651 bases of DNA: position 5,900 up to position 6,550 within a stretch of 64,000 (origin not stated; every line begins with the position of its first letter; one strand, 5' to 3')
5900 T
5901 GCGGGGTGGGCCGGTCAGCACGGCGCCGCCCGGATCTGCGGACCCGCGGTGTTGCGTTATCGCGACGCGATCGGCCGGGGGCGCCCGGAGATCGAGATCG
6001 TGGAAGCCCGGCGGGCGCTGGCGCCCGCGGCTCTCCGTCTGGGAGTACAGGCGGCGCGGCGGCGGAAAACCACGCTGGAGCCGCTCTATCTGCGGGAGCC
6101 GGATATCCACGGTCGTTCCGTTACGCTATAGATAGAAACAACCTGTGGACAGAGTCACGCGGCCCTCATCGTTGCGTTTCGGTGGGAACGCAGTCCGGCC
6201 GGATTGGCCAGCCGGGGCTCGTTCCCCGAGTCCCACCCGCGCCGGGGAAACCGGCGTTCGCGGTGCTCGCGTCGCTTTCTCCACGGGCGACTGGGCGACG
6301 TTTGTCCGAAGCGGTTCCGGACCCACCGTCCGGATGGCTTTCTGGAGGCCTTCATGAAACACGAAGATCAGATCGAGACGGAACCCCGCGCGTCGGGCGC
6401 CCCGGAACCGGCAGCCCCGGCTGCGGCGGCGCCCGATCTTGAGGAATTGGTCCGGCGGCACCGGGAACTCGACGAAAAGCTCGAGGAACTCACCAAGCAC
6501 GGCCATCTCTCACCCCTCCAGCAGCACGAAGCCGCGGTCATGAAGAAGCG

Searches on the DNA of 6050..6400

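Call 8: search_rna_families(source=window, start=6050, end=6400, threshold=evalue, max_evalue=10, show_alignments=3)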
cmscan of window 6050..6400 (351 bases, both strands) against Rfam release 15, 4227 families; matches with E-value up to 10: 3.
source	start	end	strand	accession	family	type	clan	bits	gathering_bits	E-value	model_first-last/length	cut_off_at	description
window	6189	6236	-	RF03058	sul1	Cis-reg; riboswitch;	-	16.9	36.2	0.83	1-56/56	no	sul1 RNA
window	6301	6376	-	RF00211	SNORD35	Gene; snRNA; snoRNA; CD-box;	CL00056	13.3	36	4.6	1-88/88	no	Small nucleolar RNA SNORD35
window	6275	6400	+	RF00232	Spi-1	Cis-reg;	-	11.8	40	7.4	1-154/168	3'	Spi-1 (PU.1) 5' UTR regulatory element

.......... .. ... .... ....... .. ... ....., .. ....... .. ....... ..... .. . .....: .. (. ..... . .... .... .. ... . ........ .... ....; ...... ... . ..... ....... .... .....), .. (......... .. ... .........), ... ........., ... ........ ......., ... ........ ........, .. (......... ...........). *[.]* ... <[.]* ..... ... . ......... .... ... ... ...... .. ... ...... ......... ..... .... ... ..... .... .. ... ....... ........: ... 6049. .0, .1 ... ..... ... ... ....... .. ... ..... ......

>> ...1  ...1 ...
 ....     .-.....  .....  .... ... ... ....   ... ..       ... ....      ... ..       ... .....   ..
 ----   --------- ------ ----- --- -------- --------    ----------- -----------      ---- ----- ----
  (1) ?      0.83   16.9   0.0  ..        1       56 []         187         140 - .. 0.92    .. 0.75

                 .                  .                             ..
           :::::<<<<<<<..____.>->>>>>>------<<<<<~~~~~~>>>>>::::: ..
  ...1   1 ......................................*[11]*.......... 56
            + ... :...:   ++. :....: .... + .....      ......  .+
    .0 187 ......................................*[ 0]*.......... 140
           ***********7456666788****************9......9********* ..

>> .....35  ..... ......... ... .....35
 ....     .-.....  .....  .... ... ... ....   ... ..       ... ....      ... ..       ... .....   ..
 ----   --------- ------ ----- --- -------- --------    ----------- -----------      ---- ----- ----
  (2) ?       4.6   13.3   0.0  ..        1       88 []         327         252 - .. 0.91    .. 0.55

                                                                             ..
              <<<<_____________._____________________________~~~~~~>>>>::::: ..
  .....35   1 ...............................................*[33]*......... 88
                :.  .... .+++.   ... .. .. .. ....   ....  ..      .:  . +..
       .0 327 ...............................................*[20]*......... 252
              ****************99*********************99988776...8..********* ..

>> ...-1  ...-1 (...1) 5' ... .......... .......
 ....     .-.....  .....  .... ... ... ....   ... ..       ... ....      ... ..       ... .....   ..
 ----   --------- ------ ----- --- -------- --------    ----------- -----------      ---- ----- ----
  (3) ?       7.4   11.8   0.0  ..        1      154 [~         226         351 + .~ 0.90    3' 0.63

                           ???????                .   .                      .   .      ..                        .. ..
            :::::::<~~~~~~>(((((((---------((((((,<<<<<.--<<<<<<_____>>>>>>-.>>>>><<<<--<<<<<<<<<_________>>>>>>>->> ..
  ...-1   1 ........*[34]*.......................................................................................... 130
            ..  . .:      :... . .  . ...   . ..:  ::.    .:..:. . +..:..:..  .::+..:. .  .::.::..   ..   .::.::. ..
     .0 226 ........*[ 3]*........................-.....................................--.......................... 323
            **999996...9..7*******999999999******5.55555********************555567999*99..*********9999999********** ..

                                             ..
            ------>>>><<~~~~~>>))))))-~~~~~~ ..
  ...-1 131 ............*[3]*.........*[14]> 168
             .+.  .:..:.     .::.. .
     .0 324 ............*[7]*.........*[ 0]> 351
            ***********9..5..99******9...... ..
